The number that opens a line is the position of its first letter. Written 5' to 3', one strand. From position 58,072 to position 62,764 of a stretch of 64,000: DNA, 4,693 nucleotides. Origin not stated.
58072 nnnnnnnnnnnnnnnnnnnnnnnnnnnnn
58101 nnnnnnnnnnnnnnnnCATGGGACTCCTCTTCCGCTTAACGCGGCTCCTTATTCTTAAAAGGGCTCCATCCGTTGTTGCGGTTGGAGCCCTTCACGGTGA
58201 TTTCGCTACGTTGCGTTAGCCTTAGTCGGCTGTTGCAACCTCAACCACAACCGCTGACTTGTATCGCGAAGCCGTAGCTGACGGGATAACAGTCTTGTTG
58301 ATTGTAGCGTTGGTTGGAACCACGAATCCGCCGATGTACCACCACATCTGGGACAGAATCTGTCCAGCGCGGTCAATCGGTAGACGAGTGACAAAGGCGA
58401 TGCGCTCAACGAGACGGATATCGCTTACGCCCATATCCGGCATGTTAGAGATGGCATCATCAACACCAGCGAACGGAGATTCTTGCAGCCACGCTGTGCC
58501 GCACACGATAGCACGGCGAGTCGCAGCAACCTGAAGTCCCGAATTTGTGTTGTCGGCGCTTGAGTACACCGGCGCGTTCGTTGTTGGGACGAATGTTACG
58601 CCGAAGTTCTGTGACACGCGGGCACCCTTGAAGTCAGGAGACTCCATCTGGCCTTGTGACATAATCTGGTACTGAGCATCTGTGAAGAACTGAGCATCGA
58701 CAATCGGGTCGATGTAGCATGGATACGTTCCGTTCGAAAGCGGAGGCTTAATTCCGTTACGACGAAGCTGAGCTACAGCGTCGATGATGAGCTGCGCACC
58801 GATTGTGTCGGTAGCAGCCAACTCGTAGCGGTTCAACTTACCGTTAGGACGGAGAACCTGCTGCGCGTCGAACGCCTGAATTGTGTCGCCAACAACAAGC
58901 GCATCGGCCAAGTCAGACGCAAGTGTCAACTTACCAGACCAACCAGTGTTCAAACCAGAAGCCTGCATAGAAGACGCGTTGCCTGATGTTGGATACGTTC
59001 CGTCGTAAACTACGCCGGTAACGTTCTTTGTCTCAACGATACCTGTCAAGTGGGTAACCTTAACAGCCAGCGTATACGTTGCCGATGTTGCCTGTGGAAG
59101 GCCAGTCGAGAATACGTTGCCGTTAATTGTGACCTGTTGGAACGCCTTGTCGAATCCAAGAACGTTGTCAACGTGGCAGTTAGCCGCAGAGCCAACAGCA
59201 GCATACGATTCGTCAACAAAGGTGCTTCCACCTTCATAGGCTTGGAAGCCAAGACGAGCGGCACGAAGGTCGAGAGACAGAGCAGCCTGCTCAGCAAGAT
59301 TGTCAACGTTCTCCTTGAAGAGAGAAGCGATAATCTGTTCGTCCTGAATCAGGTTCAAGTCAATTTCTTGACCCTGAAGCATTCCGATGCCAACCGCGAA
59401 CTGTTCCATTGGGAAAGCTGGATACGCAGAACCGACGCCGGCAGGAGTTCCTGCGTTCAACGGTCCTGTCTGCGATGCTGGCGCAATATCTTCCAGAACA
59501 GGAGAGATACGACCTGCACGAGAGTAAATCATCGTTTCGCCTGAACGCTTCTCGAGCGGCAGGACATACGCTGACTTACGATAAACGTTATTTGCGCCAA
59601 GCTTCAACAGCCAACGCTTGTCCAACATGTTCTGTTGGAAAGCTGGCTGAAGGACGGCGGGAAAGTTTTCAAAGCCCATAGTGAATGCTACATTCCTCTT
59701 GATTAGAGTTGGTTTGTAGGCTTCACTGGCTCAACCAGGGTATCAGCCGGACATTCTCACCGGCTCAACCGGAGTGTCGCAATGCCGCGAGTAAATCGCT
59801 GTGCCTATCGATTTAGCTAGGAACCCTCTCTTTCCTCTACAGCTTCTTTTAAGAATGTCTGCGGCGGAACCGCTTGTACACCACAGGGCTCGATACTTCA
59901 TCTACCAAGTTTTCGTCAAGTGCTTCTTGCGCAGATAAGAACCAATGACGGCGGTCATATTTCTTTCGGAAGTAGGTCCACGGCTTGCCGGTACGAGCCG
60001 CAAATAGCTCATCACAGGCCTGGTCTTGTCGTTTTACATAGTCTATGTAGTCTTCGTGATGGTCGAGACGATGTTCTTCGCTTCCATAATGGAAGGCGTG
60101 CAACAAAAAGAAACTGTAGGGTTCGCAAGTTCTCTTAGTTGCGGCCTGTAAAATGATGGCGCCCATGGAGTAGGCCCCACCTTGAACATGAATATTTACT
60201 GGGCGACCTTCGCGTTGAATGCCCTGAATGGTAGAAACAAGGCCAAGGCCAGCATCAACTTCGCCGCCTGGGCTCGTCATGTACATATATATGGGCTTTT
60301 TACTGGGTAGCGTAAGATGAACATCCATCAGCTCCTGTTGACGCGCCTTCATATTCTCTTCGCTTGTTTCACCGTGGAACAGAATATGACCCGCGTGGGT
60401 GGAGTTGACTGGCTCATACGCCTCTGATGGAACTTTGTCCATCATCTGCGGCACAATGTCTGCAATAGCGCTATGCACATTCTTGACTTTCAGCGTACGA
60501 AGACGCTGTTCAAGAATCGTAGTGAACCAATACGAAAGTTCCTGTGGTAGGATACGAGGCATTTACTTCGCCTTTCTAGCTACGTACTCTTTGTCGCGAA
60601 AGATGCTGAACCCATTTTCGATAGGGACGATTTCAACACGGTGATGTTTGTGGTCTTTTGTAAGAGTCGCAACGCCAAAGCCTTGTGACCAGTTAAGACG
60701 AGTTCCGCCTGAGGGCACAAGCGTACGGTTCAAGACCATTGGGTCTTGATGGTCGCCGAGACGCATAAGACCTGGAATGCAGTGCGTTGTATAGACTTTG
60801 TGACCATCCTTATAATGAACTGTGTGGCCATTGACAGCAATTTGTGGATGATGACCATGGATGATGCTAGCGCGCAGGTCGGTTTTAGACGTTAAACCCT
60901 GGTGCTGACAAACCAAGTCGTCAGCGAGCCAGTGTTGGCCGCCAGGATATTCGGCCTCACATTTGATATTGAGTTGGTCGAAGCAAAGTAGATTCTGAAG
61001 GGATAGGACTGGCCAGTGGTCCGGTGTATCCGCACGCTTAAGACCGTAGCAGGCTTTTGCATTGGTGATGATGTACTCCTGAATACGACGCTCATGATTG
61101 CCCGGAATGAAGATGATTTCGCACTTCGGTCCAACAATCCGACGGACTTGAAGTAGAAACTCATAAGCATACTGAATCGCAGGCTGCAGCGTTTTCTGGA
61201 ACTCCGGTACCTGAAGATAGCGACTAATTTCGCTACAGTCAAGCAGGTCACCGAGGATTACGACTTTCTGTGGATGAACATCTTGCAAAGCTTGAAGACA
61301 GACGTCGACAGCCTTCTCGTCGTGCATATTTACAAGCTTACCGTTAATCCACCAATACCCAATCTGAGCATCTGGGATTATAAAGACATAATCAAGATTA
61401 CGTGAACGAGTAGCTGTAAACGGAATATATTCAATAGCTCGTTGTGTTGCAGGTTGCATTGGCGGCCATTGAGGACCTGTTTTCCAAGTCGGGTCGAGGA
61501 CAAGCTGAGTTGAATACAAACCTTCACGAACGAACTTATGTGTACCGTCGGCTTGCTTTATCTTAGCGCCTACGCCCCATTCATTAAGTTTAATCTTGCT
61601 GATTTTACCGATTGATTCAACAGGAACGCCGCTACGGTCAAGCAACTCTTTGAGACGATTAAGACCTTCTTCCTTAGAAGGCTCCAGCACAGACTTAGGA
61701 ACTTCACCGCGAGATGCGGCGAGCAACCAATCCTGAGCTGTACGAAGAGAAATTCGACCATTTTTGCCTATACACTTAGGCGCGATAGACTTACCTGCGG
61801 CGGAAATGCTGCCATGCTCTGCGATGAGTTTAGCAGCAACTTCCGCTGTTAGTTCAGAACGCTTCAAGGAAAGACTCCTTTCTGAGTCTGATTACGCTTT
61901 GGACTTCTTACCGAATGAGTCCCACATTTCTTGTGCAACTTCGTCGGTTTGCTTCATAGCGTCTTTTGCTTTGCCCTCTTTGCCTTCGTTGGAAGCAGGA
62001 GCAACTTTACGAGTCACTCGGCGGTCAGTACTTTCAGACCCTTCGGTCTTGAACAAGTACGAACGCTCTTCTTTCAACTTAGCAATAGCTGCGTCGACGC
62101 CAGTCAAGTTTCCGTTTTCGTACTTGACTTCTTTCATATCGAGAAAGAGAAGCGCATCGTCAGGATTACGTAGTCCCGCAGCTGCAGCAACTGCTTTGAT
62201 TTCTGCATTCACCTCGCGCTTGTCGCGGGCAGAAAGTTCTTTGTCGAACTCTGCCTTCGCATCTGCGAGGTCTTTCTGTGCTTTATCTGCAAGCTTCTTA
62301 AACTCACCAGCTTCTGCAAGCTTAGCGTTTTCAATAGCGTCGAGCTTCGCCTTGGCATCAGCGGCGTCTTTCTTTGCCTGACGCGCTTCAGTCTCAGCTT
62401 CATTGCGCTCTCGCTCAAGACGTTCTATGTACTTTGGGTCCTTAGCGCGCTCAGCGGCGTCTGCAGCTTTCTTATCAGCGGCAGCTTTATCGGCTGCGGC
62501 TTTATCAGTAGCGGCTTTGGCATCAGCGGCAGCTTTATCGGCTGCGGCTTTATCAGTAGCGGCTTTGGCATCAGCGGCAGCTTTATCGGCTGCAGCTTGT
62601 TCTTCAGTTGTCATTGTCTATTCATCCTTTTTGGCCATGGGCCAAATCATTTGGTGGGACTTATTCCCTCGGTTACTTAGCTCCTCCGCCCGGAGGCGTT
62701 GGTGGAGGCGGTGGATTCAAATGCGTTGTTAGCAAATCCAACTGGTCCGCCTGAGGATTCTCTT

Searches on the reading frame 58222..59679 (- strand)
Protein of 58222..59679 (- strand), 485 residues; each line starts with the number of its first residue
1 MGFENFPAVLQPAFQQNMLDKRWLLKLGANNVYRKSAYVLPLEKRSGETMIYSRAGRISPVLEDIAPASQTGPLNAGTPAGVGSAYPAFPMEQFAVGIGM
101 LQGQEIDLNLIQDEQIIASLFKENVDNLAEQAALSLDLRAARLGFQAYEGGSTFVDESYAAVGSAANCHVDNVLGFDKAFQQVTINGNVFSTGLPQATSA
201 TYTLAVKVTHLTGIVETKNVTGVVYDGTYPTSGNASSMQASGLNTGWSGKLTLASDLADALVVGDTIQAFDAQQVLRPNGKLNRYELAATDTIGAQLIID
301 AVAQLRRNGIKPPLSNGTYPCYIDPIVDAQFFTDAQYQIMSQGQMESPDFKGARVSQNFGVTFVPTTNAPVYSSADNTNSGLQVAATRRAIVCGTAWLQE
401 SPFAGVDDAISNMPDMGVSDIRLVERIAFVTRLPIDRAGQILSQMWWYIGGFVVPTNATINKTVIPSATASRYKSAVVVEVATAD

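Call 3: search_protein_families(library=pfam, proteins=[window:58222-59679:-], max_evalue=0.01)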
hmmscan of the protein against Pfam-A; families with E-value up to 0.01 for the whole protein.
window:58222-59679:- (485 aa): 0 families

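Call 7: search_protein_families(library=phrogs, proteins=[window:58222-59679:-], max_evalue=0.01)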
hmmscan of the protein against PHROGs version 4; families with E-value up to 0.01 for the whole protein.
window:58222-59679:- (485 aa): 2 families
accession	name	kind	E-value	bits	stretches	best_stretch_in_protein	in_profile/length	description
phrog_1357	-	head and packaging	4.1e-10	40.1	1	6-476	24-355/356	major head protein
phrog_3437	-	head and packaging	0.0059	16.9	0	288-398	148-253/294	major head protein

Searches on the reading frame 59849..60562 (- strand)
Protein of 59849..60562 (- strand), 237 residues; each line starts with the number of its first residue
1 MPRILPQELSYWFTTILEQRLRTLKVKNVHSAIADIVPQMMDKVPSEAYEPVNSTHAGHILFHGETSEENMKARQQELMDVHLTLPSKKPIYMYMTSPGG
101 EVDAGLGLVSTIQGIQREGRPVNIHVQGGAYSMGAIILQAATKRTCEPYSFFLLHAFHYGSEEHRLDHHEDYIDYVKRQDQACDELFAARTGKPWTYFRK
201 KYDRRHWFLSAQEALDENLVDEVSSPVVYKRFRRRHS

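Call 63: search_protein_families(library=pfam, proteins=[window:59849-60562:-], max_evalue=1)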
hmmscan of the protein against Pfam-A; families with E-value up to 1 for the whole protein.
window:59849-60562:- (237 aa): 1 family
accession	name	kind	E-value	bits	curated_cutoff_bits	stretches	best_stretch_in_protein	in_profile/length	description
PF00574.28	CLP_protease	-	4.4e-21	76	20.2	1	59-224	17-179/182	Clp protease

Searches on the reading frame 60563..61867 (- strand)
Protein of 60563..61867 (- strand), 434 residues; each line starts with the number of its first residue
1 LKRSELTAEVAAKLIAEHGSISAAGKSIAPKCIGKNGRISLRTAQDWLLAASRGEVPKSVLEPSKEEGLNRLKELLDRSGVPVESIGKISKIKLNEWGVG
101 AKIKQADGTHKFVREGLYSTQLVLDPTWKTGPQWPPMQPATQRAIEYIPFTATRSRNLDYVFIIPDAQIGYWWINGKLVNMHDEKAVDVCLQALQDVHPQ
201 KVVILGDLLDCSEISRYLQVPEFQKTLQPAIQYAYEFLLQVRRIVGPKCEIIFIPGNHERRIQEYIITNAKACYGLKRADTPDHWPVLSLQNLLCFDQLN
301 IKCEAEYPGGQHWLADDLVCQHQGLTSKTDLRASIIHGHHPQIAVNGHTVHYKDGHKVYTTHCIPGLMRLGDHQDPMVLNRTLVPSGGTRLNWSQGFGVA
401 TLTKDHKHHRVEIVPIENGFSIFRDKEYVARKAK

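Call 24: search_protein_families(library=pfam, max_evalue=0.001, proteins=[window:60563-61867:-])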
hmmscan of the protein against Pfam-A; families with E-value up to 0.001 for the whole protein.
window:60563-61867:- (434 aa): 1 family
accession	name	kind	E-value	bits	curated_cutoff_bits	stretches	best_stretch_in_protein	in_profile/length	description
PF00149.33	Metallophos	-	2.2e-07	31.9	21.5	1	195-351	23-190/191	Calcineurin-like phosphoesterase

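Call 53: search_protein_families(library=padloc, proteins=[window:60563-61867:-], max_evalue=0.01)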
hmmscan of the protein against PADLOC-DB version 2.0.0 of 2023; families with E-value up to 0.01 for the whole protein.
window:60563-61867:- (434 aa): 0 families

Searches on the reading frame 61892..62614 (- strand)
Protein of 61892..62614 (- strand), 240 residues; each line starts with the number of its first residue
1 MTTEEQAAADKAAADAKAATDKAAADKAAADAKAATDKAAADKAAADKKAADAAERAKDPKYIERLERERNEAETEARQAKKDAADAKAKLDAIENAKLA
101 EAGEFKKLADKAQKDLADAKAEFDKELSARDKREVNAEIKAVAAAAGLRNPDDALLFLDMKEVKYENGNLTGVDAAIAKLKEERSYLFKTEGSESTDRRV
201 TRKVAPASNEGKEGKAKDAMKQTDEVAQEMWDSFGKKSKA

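Call 63: search_protein_families(library=pfam, proteins=[window:61892-62614:-], max_evalue=1)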
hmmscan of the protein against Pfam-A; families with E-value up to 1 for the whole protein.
window:61892-62614:- (240 aa): 1 family
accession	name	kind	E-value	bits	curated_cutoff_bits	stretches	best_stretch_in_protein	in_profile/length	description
PF06810.17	Phage_scaffold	-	8e-15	55.6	35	1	52-195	19-157/170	Phage capsid assembly scaffolding protein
